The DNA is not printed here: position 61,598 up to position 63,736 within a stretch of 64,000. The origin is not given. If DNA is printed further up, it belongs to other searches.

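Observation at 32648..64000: Large surface-glycan locus with many nucleotide-sugar pathways but almost no soluble glycosyltransferases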

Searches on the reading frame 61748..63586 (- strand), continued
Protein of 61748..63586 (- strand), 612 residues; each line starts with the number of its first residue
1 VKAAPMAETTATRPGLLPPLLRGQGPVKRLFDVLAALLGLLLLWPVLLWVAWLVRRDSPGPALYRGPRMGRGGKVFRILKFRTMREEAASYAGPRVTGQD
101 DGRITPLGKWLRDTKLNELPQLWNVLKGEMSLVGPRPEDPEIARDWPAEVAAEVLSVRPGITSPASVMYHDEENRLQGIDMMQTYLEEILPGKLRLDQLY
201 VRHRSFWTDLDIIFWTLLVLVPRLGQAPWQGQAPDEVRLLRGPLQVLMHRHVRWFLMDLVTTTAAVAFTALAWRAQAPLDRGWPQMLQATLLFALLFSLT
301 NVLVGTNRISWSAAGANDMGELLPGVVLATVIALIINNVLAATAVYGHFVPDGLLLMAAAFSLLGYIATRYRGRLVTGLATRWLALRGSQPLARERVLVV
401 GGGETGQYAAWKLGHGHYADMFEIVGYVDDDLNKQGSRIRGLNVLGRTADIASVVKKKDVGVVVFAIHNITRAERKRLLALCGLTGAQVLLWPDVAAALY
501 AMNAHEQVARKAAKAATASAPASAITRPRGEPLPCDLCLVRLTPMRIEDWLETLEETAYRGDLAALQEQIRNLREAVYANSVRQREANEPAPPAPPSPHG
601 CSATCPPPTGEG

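Call 74: search_protein_families(library=pfam, proteins=[L117:2794-4203:+, L129:4948-6354:+, L147:8042-9967:+, L147:5639-6925:+, L089:494-2179:+, L165:1259-2683:+, L129:3795-4961:+, L097:1860-3107:+, L137:2340-3725:+, L113:845-2251:+], max_evalue=0.001)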
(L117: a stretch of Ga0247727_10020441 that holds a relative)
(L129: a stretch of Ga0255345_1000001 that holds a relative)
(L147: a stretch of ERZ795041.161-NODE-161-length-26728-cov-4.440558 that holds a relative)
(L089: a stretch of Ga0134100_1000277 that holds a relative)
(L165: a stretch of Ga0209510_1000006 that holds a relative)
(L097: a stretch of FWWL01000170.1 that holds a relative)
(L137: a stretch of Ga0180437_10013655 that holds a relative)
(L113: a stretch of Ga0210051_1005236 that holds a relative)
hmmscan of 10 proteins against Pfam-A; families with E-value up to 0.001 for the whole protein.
L117:2794-4203:+ (469 aa): 1 family
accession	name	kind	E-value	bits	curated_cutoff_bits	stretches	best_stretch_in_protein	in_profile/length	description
PF00501.34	AMP-binding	-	8.4e-07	28.5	29.9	1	128-327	170-378/384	AMP-binding enzyme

L129:4948-6354:+ (468 aa): 1 family
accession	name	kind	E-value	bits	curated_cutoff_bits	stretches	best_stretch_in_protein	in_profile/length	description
PF04932.20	Wzy_C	-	5.3e-13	49.5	31.7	1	258-392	3-148/149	O-Antigen ligase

L147:8042-9967:+ (641 aa): 3 families
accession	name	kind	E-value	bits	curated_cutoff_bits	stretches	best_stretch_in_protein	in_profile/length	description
PF13229.12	Beta_helix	-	2.4e-08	34.2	25.9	1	395-518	34-134/158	Right handed beta helix region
PF12708.12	Pect-lyase_RHGA_epim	-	2.7e-05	24.5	27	1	59-90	7-40/213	Rhamnogalacturonase A/epimerase, pectate lyase-like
PF10518.14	TAT_signal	-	0.00013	22.2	22.7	1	12-32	1-21/21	TAT (twin-arginine translocation) pathway signal sequence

L147:5639-6925:+ (428 aa): 1 family
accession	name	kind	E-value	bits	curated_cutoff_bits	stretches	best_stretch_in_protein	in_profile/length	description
PF13231.12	PMT_2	-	5.3e-12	46.7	26.1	1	78-234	9-160/160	Dolichyl-phosphate-mannose-protein mannosyltransferase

L089:494-2179:+ (561 aa): 3 families
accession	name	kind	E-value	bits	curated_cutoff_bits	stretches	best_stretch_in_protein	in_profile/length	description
PF00535.33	Glycos_transf_2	-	2.3e-24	86.6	23.3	1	253-381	1-131/168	Glycosyl transferase family 2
PF13641.12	Glyco_tranf_2_3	-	2.6e-06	28.1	27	1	252-360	3-118/230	Glycosyltransferase like family 2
PF10111.15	Glyco_tranf_2_2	-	0.00018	21.6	27.3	1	262-351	12-104/276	Glycosyltransferase like family 2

L165:1259-2683:+ (474 aa): 1 family
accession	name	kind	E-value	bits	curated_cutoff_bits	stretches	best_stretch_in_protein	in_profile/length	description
PF02350.25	Epimerase_2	-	0.0007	19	30.6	0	223-379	141-284/347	UDP-N-acetylglucosamine 2-epimerase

L129:3795-4961:+ (388 aa): 3 families
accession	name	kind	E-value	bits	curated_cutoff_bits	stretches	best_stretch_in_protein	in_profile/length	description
PF00534.26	Glycos_transf_1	-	1.9e-32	112.6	26.4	1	194-355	8-169/172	Glycosyl transferases group 1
PF13692.12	Glyco_trans_1_4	-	1.8e-24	87.1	27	1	203-342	3-140/142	Glycosyl transferases group 1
PF13524.12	Glyco_trans_1_2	-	0.00018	21.9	25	1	261-367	30-138/144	Glycosyl transferase-like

L097:1860-3107:+ (415 aa): 4 families
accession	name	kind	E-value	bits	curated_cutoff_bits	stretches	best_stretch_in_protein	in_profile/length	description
PF13692.12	Glyco_trans_1_4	-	6.3e-18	65.8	27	1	234-371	2-141/142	Glycosyl transferases group 1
PF13579.12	Glyco_trans_4_4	-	1.6e-06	29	29.7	1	91-216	44-156/158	Glycosyl transferase 4-like domain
PF13524.12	Glyco_trans_1_2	-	1.7e-05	25.2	25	1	319-396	61-138/144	Glycosyl transferase-like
PF00534.26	Glycos_transf_1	-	0.00013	22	26.4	1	266-385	45-171/172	Glycosyl transferases group 1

L137:2340-3725:+ (461 aa): 1 family
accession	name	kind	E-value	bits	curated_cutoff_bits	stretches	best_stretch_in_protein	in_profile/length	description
PF04932.20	Wzy_C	-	1.6e-19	70.6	31.7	1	243-387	2-149/149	O-Antigen ligase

L113:845-2251:+ (468 aa): 1 family
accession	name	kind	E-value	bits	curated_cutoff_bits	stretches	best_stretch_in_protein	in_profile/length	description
PF04932.20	Wzy_C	-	6.9e-15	55.6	31.7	1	233-367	2-148/149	O-Antigen ligase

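Call 77: search_protein_families(library=pfam, alignment_id=A5, max_evalue=0.00001)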
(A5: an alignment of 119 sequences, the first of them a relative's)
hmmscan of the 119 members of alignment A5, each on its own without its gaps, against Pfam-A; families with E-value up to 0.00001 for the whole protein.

A. member 1, L088:2-475:+ (157 aa): 9 families
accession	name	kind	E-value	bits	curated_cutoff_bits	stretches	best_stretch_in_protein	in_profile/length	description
PF08241.18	Methyltransf_11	-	1.1e-15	58.4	21.2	1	15-106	1-94/95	Methyltransferase domain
PF13847.12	Methyltransf_31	-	1.2e-15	58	27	1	10-127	3-129/145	Methyltransferase domain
PF13489.12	Methyltransf_23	-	6.9e-15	55.6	27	1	8-114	20-122/164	Methyltransferase domain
PF08242.18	Methyltransf_12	-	8.5e-14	52.5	30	1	15-104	1-97/98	Methyltransferase domain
PF13649.12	Methyltransf_25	-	4.3e-13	50.2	27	1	15-103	2-97/97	Methyltransferase domain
PF07021.18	MetW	-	2.5e-07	31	21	1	8-94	11-97/193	Methionine biosynthesis protein MetW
PF03291.22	mRNA_G-N7_MeTrfase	-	4.9e-07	29.6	26.6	1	14-55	65-106/315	mRNA (guanine-N(7))-methyltransferase domain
PF05401.17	NodS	-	1.1e-06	29.1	24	1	12-87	45-121/201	Nodulation protein S (NodS)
PF06325.19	PrmA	-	2.3e-06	27.8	22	1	9-125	160-275/296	Ribosomal protein L11 methyltransferase (PrmA)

B. families by the number of members that match (of 119 scanned): 69 families (the first 25 are shown)
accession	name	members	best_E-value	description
PF13692.12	Glyco_trans_1_4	13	9.7e-26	Glycosyl transferases group 1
PF04932.20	Wzy_C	13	1.6e-21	O-Antigen ligase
PF00534.26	Glycos_transf_1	11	1.9e-32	Glycosyl transferases group 1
PF13229.12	Beta_helix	10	3.2e-15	Right handed beta helix region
PF00501.34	AMP-binding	8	2.1e-12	AMP-binding enzyme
PF13439.12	Glyco_transf_4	7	3.4e-24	Glycosyltransferase Family 4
PF13579.12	Glyco_trans_4_4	7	1.8e-11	Glycosyl transferase 4-like domain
PF00535.33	Glycos_transf_2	6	2.3e-24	Glycosyl transferase family 2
PF12708.12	Pect-lyase_RHGA_epim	6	9.7e-09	Rhamnogalacturonase A/epimerase, pectate lyase-like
PF00132.30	Hexapep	4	5.2e-16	Bacterial transferase hexapeptide (six repeats)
PF00733.27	Asn_synthase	3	1.5e-70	Asparagine synthase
PF08241.18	Methyltransf_11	3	3.4e-21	Methyltransferase domain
PF00583.31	Acetyltransf_1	3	1.1e-19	Acetyltransferase (GNAT) family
PF13469.12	Sulfotransfer_3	3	1.7e-15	Sulfotransferase family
PF14602.12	Hexapep_2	3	4.2e-14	Hexapeptide repeat of succinyl-transferase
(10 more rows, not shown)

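Call 81: search_solved_structures(query=L004:249-1307:+, max_evalue=0.01)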
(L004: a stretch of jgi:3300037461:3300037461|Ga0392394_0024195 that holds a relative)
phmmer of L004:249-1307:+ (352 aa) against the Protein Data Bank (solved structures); distinct sequences matched with E-value up to 0.01: 11.
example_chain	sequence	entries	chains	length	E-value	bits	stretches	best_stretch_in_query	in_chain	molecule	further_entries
6yv7_B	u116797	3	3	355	5.3e-09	38.7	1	8-210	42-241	Glycosyl transferase, family 2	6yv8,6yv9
6yv7_A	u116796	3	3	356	5.3e-09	38.7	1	8-210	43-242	Glycosyl transferase, family 2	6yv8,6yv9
6p61_A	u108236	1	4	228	4e-08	35.8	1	7-113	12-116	Glycosyltransferase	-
2z87_A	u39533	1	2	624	8.2e-08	34.8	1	7-119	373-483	Chondroitin synthase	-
2z86_A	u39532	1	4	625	8.3e-08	34.8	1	7-119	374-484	Chondroitin synthase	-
5tze_C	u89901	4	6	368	6.1e-06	28.7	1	11-121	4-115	Glycosyl transferase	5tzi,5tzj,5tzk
5tz8_A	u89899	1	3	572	1.5e-05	27.4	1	11-120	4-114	Glycosyl transferase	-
5hea_A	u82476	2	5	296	1.7e-05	27.2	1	9-109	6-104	Putative glycosyltransferase (GalT1)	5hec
2d7i_A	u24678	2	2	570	0.0023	20.2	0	5-105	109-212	Polypeptide N-acetylgalactosaminyltransferase 10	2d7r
8viw_A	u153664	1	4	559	0.0073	18.5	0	7-114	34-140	Heparosan synthase B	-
8vh7_A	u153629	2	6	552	0.0074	18.5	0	7-114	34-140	Heparosan synthase B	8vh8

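Call 96: find_encoding_contigs(protein=P0114, flank=10000, max_places=2)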
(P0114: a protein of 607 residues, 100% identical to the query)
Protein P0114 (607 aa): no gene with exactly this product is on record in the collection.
